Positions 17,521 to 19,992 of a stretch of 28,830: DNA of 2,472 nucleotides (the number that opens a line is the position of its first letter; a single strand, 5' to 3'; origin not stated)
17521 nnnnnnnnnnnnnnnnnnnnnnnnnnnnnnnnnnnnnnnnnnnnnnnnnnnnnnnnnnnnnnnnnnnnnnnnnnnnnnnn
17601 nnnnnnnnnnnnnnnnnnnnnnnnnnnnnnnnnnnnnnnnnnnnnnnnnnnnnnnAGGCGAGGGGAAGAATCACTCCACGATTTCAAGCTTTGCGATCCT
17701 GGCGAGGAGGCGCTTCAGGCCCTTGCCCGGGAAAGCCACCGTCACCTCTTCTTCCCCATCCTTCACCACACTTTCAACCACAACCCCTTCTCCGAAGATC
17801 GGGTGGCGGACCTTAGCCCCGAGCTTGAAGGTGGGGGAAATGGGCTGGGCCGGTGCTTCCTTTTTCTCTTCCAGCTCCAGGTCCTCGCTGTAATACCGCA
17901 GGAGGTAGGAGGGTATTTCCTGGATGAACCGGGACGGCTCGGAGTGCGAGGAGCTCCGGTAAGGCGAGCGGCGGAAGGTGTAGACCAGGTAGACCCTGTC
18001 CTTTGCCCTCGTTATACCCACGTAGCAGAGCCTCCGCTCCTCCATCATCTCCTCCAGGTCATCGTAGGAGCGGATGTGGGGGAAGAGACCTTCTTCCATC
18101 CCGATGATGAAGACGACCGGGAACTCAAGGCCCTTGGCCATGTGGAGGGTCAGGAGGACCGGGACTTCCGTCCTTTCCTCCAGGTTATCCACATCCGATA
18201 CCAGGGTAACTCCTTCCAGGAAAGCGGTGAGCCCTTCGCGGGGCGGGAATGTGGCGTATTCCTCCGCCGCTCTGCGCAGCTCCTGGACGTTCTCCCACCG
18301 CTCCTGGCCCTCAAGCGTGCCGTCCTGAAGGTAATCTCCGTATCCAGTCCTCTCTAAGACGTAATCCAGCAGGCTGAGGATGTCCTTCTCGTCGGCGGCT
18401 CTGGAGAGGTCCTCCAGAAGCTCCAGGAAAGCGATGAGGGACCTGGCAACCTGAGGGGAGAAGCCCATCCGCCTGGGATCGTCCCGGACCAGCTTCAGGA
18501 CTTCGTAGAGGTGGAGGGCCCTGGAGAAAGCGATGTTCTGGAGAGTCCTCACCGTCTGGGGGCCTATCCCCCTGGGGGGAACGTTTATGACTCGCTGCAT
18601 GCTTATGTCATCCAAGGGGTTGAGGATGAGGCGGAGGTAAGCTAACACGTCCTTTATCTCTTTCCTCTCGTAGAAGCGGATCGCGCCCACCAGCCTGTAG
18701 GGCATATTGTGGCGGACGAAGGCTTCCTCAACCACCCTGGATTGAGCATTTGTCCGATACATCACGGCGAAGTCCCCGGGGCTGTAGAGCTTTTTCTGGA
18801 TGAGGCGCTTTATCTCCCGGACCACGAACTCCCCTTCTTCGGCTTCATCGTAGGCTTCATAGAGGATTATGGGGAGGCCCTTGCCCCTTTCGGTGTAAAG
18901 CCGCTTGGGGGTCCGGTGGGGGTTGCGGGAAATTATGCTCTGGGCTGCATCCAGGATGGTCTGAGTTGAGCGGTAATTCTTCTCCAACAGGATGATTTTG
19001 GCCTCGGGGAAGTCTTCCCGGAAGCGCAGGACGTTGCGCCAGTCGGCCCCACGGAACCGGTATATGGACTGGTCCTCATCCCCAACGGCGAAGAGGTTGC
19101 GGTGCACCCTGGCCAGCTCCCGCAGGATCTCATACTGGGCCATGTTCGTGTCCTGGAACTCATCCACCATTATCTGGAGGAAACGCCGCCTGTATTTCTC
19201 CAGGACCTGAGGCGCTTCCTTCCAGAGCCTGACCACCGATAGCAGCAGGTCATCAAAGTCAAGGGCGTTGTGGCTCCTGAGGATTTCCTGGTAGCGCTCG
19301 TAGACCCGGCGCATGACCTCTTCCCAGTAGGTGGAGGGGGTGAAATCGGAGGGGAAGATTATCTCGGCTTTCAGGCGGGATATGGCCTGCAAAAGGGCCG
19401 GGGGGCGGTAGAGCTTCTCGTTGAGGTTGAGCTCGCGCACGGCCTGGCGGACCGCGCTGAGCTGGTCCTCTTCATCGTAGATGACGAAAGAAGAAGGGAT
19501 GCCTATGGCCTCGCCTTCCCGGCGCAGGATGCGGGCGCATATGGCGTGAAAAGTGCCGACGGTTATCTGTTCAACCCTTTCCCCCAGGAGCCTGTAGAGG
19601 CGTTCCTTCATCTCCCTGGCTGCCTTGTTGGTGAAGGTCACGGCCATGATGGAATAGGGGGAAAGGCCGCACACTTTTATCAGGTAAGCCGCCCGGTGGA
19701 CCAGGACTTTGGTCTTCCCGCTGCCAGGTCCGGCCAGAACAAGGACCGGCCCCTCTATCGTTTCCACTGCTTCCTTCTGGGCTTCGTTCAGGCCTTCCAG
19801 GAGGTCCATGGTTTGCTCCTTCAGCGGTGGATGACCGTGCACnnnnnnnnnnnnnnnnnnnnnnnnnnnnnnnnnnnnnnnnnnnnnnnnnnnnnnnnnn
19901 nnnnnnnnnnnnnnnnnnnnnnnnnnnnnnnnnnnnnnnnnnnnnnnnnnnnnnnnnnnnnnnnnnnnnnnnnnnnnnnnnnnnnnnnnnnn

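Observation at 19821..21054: Archaeal-type (modified) mevalonate pathway genes in a bacterium: AcnX small subunit overlapping ipk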

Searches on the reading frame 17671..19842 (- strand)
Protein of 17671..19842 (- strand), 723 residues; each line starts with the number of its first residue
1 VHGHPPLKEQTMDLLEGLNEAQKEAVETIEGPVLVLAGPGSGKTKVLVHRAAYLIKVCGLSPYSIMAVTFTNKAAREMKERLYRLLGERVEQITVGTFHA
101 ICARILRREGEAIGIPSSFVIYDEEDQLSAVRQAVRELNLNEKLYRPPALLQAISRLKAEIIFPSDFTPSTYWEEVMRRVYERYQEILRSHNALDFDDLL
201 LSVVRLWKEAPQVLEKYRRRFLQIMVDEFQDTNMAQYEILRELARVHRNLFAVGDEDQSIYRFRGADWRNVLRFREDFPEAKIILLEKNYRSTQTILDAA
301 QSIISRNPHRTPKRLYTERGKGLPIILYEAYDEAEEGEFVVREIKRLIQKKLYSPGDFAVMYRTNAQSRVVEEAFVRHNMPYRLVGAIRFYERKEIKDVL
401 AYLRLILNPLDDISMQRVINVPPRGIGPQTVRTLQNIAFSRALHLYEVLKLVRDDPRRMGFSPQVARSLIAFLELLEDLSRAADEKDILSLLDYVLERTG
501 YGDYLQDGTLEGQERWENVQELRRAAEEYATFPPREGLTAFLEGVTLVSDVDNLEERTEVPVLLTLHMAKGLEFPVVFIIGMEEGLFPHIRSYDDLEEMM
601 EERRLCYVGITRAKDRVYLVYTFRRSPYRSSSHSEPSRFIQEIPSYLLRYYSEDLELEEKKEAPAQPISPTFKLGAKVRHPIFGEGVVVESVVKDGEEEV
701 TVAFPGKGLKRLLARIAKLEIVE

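Call 3: search_protein_families(library=pfam, proteins=[window:17671-19842:-], max_evalue=0.01)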
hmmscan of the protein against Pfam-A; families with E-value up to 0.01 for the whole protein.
window:17671-19842:- (723 aa): 10 families
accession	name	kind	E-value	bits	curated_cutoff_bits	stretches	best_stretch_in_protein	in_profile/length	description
PF00580.27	UvrD-helicase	-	2.6e-89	299.9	23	1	18-279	1-271/271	UvrD/REP helicase N-terminal domain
PF13361.12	UvrD_C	-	2.9e-74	251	25.6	2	284-450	1-166/350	UvrD-like helicase C-terminal domain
PF13245.12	AAA_19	-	1.4e-24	87.2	25.1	1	22-264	1-134/134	AAA domain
PF13538.12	UvrD_C_2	-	7.3e-12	45.4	27.4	1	563-620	4-52/52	UvrD-like helicase C-terminal domain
PF21196.3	PcrA_UvrD_tudor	-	2.2e-09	37.5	23.9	1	675-717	2-44/48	PcrA/UvrD tudor domain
PF13604.12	AAA_30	-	1.7e-05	25.1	27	1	18-82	2-66/191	AAA domain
PF01443.25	Viral_helicase1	-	0.0003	21.1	21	0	547-619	164-226/228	Viral superfamily 1 RNA helicase core domain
PF00270.35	DEAD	-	0.00056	20.1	26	0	20-130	2-131/167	DEAD/DEAH box helicase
PF13401.12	AAA_22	-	0.00073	20.3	27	0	31-139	6-105/130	AAA domain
PF13086.12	AAA_11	-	0.0033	17.7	27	1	18-109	2-93/257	AAA domain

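Call 4: search_protein_families(library=ncbifam, proteins=[window:17671-19842:-], max_evalue=0.01)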
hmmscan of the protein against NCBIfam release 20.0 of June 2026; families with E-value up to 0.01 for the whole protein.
window:17671-19842:- (723 aa): 19 families
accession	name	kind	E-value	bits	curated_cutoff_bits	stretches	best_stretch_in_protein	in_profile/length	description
TIGR01073.1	pcrA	equivalog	3.6e-247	822.3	911.2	1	14-719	1-724/725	DNA helicase PcrA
NF008743.0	PRK11773.1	equivalog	4.9e-211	702.9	965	1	12-721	4-719/720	DNA helicase II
TIGR01075.1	uvrD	equivalog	1.7e-202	674.5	1144.45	1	14-720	1-715/715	DNA helicase II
TIGR01074.1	rep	equivalog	6.3e-170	566.7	951.45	1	18-661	2-652/668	DNA helicase Rep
NF008172.0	PRK10919.1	equivalog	2.5e-136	455.6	1168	1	18-652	3-642/673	DNA helicase Rep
TIGR02785.1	addA_Gpos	equivalog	1.7e-65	221.6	707.65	3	174-304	338-480/1234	helicase-exonuclease AddAB subunit AddA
NF008276.0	PRK11054.1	equivalog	1.2e-53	182.6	543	3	17-111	196-288/684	DNA helicase IV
TIGR00609.1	recB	equivalog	1.4e-40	139.3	696.05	3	117-307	267-458/1175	exodeoxyribonuclease V subunit beta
TIGR02784.1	addA_alphas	equivalog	1.5e-37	129.6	860.75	3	176-306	343-495/1138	double-strand break repair helicase AddA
NF010485.0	PRK13909.1-2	equivalog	2.2e-32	112.3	650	2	182-408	286-526/909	RecB-like helicase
NF010487.0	PRK13909.1-4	equivalog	1.5e-28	99.6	759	2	185-407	289-527/924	RecB-like helicase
NF008128.0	PRK10876.1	equivalog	8.3e-16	56.8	1697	1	182-306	337-463/1181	exodeoxyribonuclease V subunit beta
NF010486.0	PRK13909.1-3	equivalog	1.4e-13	49.8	1109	1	190-301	298-420/921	RecB-like helicase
NF041464.1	HelD_BACSU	equivalog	4.2e-12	44.8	419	1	221-386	547-703/779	RNA polymerase recycling motor HelD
NF010484.0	PRK13909.1-1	equivalog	5.3e-12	44.3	1074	2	192-306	311-437/945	RecB-like helicase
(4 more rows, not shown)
